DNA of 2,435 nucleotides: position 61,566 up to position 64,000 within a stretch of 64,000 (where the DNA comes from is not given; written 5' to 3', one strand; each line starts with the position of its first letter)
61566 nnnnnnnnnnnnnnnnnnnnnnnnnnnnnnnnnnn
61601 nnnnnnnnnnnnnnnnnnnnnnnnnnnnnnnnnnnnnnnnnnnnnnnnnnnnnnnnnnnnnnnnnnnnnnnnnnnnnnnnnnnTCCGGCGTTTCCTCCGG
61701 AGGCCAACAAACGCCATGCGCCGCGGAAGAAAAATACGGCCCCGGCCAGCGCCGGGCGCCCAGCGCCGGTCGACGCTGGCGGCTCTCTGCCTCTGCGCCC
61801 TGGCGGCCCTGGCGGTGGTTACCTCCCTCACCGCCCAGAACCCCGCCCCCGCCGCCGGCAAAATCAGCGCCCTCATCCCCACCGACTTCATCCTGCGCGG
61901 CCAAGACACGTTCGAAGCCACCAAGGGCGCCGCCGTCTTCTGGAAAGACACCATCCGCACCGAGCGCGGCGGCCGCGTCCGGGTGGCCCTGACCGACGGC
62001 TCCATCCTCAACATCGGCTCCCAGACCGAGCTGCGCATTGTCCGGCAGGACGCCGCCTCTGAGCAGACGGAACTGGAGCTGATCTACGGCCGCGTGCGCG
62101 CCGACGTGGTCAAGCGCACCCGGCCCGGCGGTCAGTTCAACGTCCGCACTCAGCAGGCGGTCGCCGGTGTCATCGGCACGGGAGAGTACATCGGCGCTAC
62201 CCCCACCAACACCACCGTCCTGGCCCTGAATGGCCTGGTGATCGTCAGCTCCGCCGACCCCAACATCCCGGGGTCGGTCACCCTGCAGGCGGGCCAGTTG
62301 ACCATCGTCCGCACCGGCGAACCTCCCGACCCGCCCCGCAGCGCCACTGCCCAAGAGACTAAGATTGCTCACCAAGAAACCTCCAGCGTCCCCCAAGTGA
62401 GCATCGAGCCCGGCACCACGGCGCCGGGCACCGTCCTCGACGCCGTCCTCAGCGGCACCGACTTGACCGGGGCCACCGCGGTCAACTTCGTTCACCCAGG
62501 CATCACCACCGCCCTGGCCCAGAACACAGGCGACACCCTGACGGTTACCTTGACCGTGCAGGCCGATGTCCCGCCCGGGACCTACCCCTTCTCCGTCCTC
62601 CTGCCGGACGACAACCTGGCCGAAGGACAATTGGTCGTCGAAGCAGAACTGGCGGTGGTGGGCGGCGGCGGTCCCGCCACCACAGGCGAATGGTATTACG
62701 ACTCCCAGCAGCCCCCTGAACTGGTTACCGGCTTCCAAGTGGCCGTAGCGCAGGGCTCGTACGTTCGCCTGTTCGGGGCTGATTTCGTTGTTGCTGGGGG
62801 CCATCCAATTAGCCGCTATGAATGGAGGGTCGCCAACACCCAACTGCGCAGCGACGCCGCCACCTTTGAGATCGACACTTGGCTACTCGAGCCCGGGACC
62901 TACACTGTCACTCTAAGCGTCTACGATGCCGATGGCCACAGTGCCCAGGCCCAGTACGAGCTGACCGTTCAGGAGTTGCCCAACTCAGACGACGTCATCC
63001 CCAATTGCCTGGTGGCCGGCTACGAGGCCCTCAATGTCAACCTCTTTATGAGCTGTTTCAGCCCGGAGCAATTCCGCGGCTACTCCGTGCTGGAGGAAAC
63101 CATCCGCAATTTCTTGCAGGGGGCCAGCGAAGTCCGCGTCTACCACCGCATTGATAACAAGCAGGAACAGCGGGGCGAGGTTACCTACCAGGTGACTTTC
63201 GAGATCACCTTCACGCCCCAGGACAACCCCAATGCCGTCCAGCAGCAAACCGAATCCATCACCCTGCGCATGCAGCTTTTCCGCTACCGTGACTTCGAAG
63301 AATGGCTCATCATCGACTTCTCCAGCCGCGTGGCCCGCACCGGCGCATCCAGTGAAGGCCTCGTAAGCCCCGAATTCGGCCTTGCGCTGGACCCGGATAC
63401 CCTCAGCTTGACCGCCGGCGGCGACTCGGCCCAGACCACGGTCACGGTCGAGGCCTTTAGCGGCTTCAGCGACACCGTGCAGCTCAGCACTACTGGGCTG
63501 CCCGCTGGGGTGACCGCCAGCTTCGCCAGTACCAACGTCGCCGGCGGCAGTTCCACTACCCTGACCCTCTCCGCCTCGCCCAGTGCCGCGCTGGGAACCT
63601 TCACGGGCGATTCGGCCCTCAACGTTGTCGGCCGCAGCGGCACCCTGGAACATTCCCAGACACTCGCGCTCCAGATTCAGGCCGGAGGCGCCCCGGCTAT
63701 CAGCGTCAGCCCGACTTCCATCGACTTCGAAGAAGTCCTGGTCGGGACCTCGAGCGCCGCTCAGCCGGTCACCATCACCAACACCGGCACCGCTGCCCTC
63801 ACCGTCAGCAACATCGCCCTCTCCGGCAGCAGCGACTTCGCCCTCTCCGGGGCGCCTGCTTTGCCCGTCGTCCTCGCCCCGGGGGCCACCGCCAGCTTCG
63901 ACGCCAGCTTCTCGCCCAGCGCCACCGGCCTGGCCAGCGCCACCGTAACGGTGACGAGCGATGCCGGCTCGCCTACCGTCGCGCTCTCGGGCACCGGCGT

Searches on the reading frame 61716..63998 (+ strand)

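Call 23: search_protein_families(library=pfam, proteins=[window:61716-63998:+], max_evalue=0.001)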
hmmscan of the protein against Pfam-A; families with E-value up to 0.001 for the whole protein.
window:61716-63998:+ (761 aa): 8 families
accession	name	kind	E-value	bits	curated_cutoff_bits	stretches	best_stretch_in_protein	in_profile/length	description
PF04773.18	FecR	-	1.9e-15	57.5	24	1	78-175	1-96/97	FecR protein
PF22544.2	HYDIN_VesB_CFA65-like_Ig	-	2.8e-09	37.5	25.5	1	660-757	1-95/100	HYDIN/CFA65/VesB-like, Ig-like domain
PF15780.11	ASH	-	3.7e-08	33.9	27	1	664-750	5-92/98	Abnormal spindle-like microcephaly-assoc'd, ASPM-SPD-2-Hydin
PF22073.2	Cep192_D4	-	8.5e-06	26.4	35.5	1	660-761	2-111/112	Cep192 domain 4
PF04234.18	CopC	-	4.4e-05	24.8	23.3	0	333-418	19-92/92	CopC domain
PF07610.17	DUF1573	-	7.3e-05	23.2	26.1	0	663-758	2-93/98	Protein of unknown function (DUF1573)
PF00932.25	LTD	-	0.0003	21.6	34.3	0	666-734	5-73/109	Lamin Tail Domain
PF18911.6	PKD_4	-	0.00076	19.9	27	0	333-418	3-85/85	PKD domain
